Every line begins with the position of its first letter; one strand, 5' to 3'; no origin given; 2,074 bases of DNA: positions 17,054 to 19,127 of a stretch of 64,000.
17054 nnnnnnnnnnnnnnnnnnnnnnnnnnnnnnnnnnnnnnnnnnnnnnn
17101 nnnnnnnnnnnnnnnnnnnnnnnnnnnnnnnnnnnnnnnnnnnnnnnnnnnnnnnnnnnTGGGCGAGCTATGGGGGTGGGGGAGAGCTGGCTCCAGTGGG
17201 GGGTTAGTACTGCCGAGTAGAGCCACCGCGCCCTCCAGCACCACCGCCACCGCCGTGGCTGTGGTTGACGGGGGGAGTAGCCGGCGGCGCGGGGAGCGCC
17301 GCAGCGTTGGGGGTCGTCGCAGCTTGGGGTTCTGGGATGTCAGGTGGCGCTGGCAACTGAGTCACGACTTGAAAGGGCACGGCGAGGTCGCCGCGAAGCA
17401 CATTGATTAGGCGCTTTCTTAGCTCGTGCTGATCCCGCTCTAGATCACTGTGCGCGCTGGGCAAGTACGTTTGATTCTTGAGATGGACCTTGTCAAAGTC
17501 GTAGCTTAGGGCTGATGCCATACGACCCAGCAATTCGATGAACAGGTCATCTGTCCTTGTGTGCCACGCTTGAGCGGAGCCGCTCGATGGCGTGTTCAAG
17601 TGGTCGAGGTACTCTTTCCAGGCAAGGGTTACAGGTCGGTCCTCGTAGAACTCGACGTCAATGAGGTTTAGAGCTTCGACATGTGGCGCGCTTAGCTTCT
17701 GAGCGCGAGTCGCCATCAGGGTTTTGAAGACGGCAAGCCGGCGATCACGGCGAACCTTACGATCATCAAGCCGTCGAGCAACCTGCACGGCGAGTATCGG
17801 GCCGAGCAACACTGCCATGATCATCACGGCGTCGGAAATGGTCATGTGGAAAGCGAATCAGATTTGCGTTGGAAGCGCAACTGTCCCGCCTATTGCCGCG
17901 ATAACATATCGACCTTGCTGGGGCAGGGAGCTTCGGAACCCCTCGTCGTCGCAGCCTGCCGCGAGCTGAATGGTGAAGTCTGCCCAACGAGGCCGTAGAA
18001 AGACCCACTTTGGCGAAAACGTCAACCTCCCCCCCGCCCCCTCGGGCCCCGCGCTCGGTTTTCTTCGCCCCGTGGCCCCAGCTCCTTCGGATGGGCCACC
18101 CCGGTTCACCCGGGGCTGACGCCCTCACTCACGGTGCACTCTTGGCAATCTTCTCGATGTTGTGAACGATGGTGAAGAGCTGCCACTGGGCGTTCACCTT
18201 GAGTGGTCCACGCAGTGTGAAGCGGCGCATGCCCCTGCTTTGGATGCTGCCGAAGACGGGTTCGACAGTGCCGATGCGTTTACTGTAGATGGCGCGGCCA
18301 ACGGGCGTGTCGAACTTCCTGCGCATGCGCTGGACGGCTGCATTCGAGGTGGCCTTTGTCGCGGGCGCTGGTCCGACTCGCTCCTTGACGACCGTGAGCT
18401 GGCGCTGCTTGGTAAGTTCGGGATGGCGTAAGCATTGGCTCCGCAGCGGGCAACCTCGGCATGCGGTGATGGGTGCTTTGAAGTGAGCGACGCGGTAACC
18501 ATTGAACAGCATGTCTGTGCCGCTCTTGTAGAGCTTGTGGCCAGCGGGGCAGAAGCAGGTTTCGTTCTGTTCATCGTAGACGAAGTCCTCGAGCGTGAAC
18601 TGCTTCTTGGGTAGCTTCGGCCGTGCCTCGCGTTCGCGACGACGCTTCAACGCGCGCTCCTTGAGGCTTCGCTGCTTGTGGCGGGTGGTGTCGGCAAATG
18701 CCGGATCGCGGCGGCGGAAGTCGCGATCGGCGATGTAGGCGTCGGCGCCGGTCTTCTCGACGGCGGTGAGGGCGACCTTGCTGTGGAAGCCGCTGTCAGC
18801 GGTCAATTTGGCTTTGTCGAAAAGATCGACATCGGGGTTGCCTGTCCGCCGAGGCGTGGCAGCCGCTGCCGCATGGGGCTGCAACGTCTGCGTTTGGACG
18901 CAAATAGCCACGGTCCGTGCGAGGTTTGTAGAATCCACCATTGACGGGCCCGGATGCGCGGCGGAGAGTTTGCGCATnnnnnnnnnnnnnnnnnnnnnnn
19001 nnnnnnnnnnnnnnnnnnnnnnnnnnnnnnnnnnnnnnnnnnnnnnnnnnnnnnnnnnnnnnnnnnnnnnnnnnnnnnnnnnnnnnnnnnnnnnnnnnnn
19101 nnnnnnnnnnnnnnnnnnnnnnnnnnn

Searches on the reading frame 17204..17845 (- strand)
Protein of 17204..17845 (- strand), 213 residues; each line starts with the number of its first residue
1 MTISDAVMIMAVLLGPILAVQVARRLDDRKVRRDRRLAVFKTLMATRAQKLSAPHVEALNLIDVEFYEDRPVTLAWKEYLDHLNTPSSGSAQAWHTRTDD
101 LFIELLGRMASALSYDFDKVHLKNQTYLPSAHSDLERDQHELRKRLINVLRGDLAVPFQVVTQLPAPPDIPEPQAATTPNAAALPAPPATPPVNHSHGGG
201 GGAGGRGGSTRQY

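Call 3: search_protein_families(library=pfam, proteins=[window:17204-17845:-], max_evalue=0.1)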
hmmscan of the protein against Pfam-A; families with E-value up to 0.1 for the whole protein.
window:17204-17845:- (213 aa): 1 family
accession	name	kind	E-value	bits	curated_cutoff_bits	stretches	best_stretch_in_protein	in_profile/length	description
PF20385.3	DUF6680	-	7e-54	182.5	23.2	1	1-163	1-164/170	Family of unknown function (DUF6680)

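Call 4: search_protein_families(library=padloc, proteins=[window:17204-17845:-], max_evalue=0.1)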
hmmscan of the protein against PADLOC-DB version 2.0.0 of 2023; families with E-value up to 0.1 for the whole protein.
window:17204-17845:- (213 aa): 0 families

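Call 11: find_homologous_proteins(query=window:17204-17845:-, max_evalue=0.00001)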
Query window:17204-17845:- (213 aa): 580 proteins with E <= 0.00001 among 3120 candidates; the best 120 are listed.
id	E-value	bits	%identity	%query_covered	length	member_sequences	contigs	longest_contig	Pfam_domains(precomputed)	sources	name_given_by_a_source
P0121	2.5e-137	473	100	100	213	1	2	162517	PF20385.4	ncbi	-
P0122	8.5e-50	187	48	96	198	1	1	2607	PF20385.4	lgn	-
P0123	7.2e-49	184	49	89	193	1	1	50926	PF20385.4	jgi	jgi:uncharacterized protein DUF6680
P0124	9.1e-49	184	49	94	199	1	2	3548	PF20385.4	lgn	-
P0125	1.1e-47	181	52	86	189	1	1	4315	PF20385.4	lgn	-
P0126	2.1e-47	180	53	82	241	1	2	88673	PF20385.4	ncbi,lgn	-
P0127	3.6e-47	179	51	73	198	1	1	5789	PF20385.4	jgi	jgi:hypothetical protein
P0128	5.7e-45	172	47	85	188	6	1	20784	PF20385.4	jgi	-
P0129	1.2e-44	171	52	76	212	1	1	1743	PF20385.4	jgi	jgi:hypothetical protein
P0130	1.9e-44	170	51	78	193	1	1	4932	PF20385.4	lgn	-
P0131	4.6e-44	169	51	75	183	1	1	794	PF20385.4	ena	-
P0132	5.8e-44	168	50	78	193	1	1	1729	PF20385.4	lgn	-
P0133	1.1e-43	168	53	75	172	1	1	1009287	PF20385.4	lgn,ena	-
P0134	1.3e-43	167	46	75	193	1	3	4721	PF20385.4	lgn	-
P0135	3.1e-43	166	47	75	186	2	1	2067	PF20385.4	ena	-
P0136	3.9e-43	166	49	86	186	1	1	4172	PF20385.4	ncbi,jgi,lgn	ncbi:MAG: hypothetical protein ACJAS1_007008 [Oleiphilaceae bacterium]|jgi:hypothetical protein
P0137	4.1e-43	166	48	83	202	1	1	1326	PF20385.4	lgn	-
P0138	6.2e-43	165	52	78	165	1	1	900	PF20385.4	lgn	-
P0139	6.8e-43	165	51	75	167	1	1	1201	PF20385.4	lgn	-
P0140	7.4e-43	165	46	75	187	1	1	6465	PF20385.4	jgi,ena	-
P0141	7.7e-43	165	50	79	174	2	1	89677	PF20385.4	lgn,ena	-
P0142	8.9e-43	165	50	82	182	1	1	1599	PF20385.4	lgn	-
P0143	1.3e-42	164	52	73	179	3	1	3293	PF20385.4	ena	-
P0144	1.4e-42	164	51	81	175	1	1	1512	PF20385.4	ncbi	-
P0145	2.9e-42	163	54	76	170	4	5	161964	PF20385.4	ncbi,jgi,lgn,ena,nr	ncbi:MAG: hypothetical protein IPP22_03130 [Nitrosomonas sp.]|nr:hypothetical protein [Nitrosomonas 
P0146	3.1e-42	163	51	85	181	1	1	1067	PF20385.4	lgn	-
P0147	4.0e-42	162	50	76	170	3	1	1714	PF20385.4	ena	-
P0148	4.1e-42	162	52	76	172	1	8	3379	PF20385.4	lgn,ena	-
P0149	4.7e-42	162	51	79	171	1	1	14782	PF20385.4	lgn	-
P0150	4.8e-42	162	53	79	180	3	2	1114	PF20385.4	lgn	-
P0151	5.9e-42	162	52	78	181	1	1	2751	PF20385.4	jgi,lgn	jgi:hypothetical protein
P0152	6.5e-42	162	53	77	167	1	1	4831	PF20385.4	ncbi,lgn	-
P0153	6.6e-42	162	52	75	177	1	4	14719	PF20385.4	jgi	jgi:hypothetical protein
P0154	6.8e-42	162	52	76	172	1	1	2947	PF20385.4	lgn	-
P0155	8.1e-42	161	52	78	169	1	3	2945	PF20385.4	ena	-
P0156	8.8e-42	161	50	85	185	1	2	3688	PF20385.4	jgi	jgi:hypothetical protein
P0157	9.3e-42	161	53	77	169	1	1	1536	PF20385.4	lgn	-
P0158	1.1e-41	161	53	76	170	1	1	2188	PF20385.4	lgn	-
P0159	1.6e-41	160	50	75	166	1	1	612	PF20385.4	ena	-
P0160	1.8e-41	160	49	75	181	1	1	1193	PF20385.4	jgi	jgi:hypothetical protein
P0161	2.1e-41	160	51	75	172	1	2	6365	PF20385.4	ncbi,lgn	-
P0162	2.3e-41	160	51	78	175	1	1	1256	PF20385.4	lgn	-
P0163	3.1e-41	160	49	79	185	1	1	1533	PF20385.4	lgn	-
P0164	3.2e-41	159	51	79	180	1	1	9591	PF20385.4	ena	-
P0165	3.3e-41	159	49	82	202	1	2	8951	PF20385.4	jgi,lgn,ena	jgi:hypothetical protein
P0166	3.3e-41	159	45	75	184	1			PF20385.4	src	-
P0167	3.6e-41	159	51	75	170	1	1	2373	PF20385.4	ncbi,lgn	-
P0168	3.7e-41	159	53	74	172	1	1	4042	PF20385.4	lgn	-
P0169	4.4e-41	159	45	75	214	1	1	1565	PF20385.4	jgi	-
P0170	4.5e-41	159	52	75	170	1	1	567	PF20385.4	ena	-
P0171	6.2e-41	159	47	81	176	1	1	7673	PF20385.4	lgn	-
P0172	8.3e-41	158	50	77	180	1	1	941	PF20385.4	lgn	-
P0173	9.5e-41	158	49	75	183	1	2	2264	PF20385.4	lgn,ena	-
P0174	1.0e-40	158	51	75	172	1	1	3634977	PF20385.4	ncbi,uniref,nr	ncbi:hypothetical protein HZU75_01135 [Chitinibacter fontanus]|uniref:DUF6680 domain-containing prot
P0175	1.1e-40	158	51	76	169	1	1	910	PF20385.4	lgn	-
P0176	1.2e-40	158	53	77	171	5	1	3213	PF20385.4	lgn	-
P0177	1.2e-40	158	52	76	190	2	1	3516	PF20385.4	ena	-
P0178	1.2e-40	158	51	78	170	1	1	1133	PF20385.4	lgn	-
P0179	1.3e-40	158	50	75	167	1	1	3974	PF20385.4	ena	-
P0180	1.3e-40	157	50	75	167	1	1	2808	PF20385.4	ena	-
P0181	1.5e-40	157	48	75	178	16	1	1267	PF20385.4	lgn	-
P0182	1.7e-40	157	54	75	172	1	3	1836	PF20385.4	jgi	jgi:hypothetical protein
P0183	1.8e-40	157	50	83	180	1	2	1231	PF20385.4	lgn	-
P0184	2.3e-40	157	51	75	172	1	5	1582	PF20385.4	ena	-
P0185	2.9e-40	156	51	76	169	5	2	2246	PF20385.4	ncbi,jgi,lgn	-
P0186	3.2e-40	156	52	75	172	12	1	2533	PF20385.4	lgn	-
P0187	3.3e-40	156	47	79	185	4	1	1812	PF20385.4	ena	-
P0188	3.5e-40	156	51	75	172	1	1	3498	PF20385.4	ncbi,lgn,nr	ncbi:MAG: hypothetical protein HZA00_06250 [Nitrospinae bacterium]|nr:hypothetical protein [Nitrospi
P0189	3.6e-40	156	50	80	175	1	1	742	PF20385.4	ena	-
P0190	3.7e-40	156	52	75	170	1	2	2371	PF20385.4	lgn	-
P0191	4.0e-40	156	49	77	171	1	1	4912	PF20385.4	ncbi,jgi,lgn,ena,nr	ncbi:MAG: hypothetical protein DRQ64_09470 [Gammaproteobacteria bacterium]|nr:MAG: hypothetical prot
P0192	4.5e-40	156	46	74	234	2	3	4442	PF20385.4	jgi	-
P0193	4.7e-40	156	52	74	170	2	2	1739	PF20385.4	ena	-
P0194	7.3e-40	155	52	76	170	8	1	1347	PF20385.4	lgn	-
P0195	7.8e-40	155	52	76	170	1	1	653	PF20385.4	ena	-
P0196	9.0e-40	155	50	77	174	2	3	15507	PF20385.4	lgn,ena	-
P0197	9.2e-40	155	49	76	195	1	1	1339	PF20385.4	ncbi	-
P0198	9.3e-40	155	45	81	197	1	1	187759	PF20385.4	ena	-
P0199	1.2e-39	154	51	75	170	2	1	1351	PF20385.4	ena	-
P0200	1.3e-39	154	51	77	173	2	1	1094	PF20385.4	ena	-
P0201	1.3e-39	154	51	75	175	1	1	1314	PF20385.4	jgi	-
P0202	1.4e-39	154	51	75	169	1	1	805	PF20385.4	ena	-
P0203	1.4e-39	154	51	75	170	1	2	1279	PF20385.4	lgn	-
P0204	1.4e-39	154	49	77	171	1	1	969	PF20385.4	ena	-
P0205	1.5e-39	154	51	75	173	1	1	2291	PF20385.4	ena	-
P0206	1.5e-39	154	48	87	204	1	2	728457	PF20385.4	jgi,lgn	jgi:hypothetical protein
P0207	1.5e-39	154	50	75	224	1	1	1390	PF20385.4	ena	-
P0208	1.7e-39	154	50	71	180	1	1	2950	PF20385.4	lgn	-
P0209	1.9e-39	154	51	79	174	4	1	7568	PF20385.4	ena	-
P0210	2.2e-39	154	52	75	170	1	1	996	PF20385.4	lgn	-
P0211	2.4e-39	153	52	75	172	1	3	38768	PF20385.4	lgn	-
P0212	2.6e-39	153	46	81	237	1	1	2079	PF20385.4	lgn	-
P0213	2.7e-39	153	50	78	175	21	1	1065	PF20385.4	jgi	-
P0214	3.4e-39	153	52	77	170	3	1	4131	PF20385.4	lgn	-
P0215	3.4e-39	153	47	85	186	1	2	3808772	PF20385.4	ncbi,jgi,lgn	jgi:hypothetical protein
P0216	3.5e-39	153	48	81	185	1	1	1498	PF20385.4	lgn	-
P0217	4.0e-39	153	48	77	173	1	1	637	PF20385.4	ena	-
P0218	4.1e-39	153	51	75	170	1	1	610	PF20385.4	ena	-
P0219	4.2e-39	153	50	75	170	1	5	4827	PF20385.4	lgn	-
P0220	4.3e-39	153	46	79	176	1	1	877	PF20385.4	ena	-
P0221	4.4e-39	153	52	74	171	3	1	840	PF20385.4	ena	-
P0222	4.4e-39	152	51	75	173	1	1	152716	PF20385.4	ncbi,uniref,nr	ncbi:DUF6680 family protein [Allochromatium vinosum]|uniref:DUF6680 family protein n=1 Tax=Allochrom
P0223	4.7e-39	152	50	78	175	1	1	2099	PF20385.4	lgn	-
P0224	4.9e-39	152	49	75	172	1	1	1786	PF20385.4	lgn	-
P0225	5.5e-39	152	51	78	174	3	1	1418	PF20385.4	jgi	-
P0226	5.6e-39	152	50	79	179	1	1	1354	PF20385.4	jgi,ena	-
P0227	5.7e-39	152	48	79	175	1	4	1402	PF20385.4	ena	-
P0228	5.8e-39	152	46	75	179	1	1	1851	PF20385.4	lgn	-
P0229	5.9e-39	152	47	78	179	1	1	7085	PF20385.4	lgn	-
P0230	6.2e-39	152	50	77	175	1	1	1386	PF20385.4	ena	-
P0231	6.2e-39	152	50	75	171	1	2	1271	PF20385.4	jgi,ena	-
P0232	6.3e-39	152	49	77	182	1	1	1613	PF20385.4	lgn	-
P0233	6.4e-39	152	50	75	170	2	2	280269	PF20385.4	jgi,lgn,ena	-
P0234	6.4e-39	152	52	76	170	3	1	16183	PF20385.4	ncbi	ncbi:MAG: DUF6680 family protein [Thiobacillus sp.]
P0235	6.8e-39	152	49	75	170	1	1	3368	PF20385.4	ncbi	-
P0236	6.9e-39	152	50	75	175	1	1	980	PF20385.4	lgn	-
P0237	7.0e-39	152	51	74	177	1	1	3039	PF20385.4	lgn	-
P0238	7.1e-39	152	50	76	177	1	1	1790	PF20385.4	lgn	-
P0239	7.3e-39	152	53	74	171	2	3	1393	PF20385.4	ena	-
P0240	7.7e-39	152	48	76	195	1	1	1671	PF20385.4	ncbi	-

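Call 13: find_related_loci(query=A1, collection=genome_contigs, flank=10000)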
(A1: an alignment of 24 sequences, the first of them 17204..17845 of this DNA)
Query A1 (213 aa) in genome_contigs; peptide patterns used: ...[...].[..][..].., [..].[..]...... (x = any residue, [..] = any of these).
341 stretches matched a pattern; 309 encode a relative of the query (tblastn E <= 1e-3); the best 80 are kept; 80 distinct loci.
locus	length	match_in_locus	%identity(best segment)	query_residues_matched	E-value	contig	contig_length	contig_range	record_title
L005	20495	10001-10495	54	1-162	6e-49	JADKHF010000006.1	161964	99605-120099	MAG: Nitrosomonas sp. isolate Skiv_18-Q3-R9-52_BAT3C.180 tig00012805-10-1616830, whole genome shotgun sequence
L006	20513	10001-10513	50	1-172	1e-48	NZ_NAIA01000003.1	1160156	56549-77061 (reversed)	Polynucleobacter hirudinilacicola strain MWH-EgelM1-30-B4 2590873607, whole genome shotgun sequence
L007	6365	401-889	51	1-160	3e-48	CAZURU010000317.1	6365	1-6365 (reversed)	MAG TPA_asm: uncultured bacterium isolate SRP109090_co2_4 genome assembly, contig: NODE_18785_length_6365_cov_5.744057,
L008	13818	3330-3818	52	1-160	5e-48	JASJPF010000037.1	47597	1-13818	MAG: Thiobacillus sp. isolate MAG_58 NODE_419_length_47597_cov_11.898742, whole genome shotgun sequence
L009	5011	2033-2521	52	1-160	4e-47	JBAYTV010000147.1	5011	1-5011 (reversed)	MAG: Sideroxydans sp. isolate SO_2016_LW3_17 scaffold28576_LW162_2016, whole genome shotgun sequence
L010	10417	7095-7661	47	1-189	8e-47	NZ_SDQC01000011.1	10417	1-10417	Allopusillimonas soli strain KCTC 22455 NODE_11_length_10417_cov_62.330614, whole genome shotgun sequence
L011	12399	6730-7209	52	1-157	8e-47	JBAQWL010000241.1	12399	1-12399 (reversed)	MAG: Gallionella sp. isolate MFD03290_ilm_asm_bin47 k127_210708, whole genome shotgun sequence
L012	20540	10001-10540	48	1-175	2e-46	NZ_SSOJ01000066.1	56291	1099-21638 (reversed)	Pseudomonas sp. BN417 1899, whole genome shotgun sequence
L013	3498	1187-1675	51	1-160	2e-46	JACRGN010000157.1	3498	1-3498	MAG: Nitrospinota bacterium isolate NC_groundwater_1752_Pr3_B-0.1um_39_30 SR-2_scaffold_141_1320532, whole genome shotgu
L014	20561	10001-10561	47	1-187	7e-46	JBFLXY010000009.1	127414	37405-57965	MAG: Thermodesulfobacteriota bacterium isolate MAG070 MAG070_9, whole genome shotgun sequence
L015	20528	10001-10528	44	1-172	4e-46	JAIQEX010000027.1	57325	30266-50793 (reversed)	MAG: Terriglobia bacterium isolate SRVP_27 SR-VP_26_10_2019_B_35cm_scaffold_544, whole genome shotgun sequence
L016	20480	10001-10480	52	1-157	6e-46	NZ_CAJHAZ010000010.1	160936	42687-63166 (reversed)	Psychrobacter sp. 1044 isolate Psychrobacter sp. 1044, whole genome shotgun sequence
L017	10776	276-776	51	1-165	7e-46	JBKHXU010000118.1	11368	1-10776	MAG: Gammaproteobacteria bacterium isolate N_bin.27.orig k127_616740, whole genome shotgun sequence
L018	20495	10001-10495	51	1-162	1e-45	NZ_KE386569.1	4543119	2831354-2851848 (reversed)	Methylobacter luteus IMV-B-3098 MetluDRAFT_scaffold1.1, whole genome shotgun sequence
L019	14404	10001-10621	43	1-198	9e-46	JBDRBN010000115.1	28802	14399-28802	MAG: Pseudomonadota bacterium isolate MEGAHIT-group-1.13 k141_4210489, whole genome shotgun sequence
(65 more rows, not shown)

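Call 19: search_protein_families(library=pfam, alignment_id=A2, max_evalue=0.001)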
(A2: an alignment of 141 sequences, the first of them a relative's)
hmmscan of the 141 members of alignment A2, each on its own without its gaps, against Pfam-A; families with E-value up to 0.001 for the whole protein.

A. member 1, L005:9551-9931:+ (127 aa): 1 family
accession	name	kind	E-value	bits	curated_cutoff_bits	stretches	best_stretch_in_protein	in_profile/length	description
PF16747.10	Adhesin_E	-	3.3e-23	82.5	23.7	1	21-125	1-108/109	Surface-adhesin protein E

B. families by the number of members that match (of 141 scanned): 203 families (the first 25 are shown)
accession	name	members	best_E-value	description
PF06629.18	MipA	4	7.7e-45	MltA-interacting protein MipA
PF01420.25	Methylase_S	3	2e-39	Type I restriction modification DNA specificity domain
PF24574.2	Nm-ACP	3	9e-37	ACP-like domain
PF00583.31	Acetyltransf_1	3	4.1e-17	Acetyltransferase (GNAT) family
PF13304.12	AAA_21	3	2.6e-12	AAA domain, putative AbiEii toxin, Type IV TA system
PF13604.12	AAA_30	3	5.6e-07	AAA domain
PF13191.12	AAA_16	3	3.9e-06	AAA ATPase domain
PF00206.25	Lyase_1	2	2.3e-113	Lyase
PF02384.22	N6_Mtase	2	3.6e-54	N-6 DNA Methylase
PF00588.24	SpoU_methylase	2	4.1e-43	SpoU rRNA Methylase family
PF00589.27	Phage_integrase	2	4.5e-38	Phage integrase family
PF07669.17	Eco57I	2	3.5e-34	Eco57I restriction-modification methylase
PF00005.33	ABC_tran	2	1.1e-33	ABC transporter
PF13424.12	TPR_12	2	3.6e-31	Tetratricopeptide repeat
PF13086.12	AAA_11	2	1.6e-28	AAA domain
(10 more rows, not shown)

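Call 32: search_protein_families(library=ncbifam, proteins=[window:17204-17845:-], max_evalue=0.01)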
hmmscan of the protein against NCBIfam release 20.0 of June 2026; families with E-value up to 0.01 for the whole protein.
window:17204-17845:- (213 aa): 0 families

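Call 95: find_encoding_contigs(protein=window:17204-17845:-, flank=5000, max_places=5)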
Protein window:17204-17845:- (213 aa): 3 contigs read that carry it; 2 places shown.
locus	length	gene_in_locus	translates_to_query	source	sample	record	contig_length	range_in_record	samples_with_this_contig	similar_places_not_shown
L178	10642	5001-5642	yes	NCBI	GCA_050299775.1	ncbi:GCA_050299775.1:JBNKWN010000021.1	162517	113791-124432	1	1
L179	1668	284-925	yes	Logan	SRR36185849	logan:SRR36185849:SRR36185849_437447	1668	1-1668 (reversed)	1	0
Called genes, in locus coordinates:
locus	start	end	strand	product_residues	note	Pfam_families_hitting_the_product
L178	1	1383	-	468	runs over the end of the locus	PF01734:Patatin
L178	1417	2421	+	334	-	-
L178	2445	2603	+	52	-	PF13751:DDE_Tnp_1_6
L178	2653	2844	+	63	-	-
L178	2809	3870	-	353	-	PF10137:CAP12-PCTIR_TIR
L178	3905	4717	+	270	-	PF01609:DDE_Tnp_1 (weak), PF13751:DDE_Tnp_1_6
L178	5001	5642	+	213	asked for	PF20385:DUF6680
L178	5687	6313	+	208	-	PF13643:DUF4145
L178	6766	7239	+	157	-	PF05014:Nuc_deoxyrib_tr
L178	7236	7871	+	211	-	-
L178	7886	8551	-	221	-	-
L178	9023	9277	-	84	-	-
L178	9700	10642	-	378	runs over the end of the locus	PF01306:LacY_symp, PF03825:Nuc_H_symport, PF07690:MFS_1, PF12832:MFS_1_like, PF07690:MFS_1 (weak)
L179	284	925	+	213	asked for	PF20385:DUF6680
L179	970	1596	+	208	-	PF13643:DUF4145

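Call 96: search_protein_families(library=phrogs, proteins=[window:17204-17845:-], max_evalue=0.01)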
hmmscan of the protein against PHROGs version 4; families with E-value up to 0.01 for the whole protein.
window:17204-17845:- (213 aa): 0 families

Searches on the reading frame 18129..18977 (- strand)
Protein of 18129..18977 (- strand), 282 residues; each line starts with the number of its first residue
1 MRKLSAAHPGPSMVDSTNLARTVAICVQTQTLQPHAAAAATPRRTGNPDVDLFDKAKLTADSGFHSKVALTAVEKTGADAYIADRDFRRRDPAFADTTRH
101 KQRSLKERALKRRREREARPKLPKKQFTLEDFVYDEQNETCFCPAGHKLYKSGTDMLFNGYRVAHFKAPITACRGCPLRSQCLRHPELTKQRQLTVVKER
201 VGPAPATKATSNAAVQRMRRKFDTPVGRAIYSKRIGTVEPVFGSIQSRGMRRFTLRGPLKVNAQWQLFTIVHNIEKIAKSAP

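Call 3: search_protein_families(library=pfam, proteins=[window:18129-18977:-], max_evalue=0.1)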
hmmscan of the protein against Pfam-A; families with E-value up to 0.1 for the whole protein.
window:18129-18977:- (282 aa): 3 families
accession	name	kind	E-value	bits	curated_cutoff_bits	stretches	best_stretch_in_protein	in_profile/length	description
PF13751.12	DDE_Tnp_1_6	-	3.3e-22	79.5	25.1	1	143-277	2-124/125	Transposase DDE domain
PF01609.27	DDE_Tnp_1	-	2.1e-06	28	23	1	34-274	49-200/200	Transposase DDE domain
PF02467.21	Whib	-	0.097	13.7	23.6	0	168-185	26-43/65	Transcription factor WhiB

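Call 4: search_protein_families(library=padloc, proteins=[window:18129-18977:-], max_evalue=0.1)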
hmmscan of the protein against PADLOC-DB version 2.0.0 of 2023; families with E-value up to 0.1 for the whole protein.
window:18129-18977:- (282 aa): 0 families

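Call 32: search_protein_families(library=ncbifam, proteins=[window:18129-18977:-], max_evalue=0.01)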
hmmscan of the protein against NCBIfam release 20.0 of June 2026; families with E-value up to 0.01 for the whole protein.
window:18129-18977:- (282 aa): 2 families
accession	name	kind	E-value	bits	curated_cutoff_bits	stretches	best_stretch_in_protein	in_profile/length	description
NF033551.1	transpos_IS1182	equivalog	2.7e-32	112.3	270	1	57-279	314-487/488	IS1182 family transposase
NF033581.1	transpos_IS5_4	equivalog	0.0092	15.4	140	0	233-274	243-284/285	IS5 family transposase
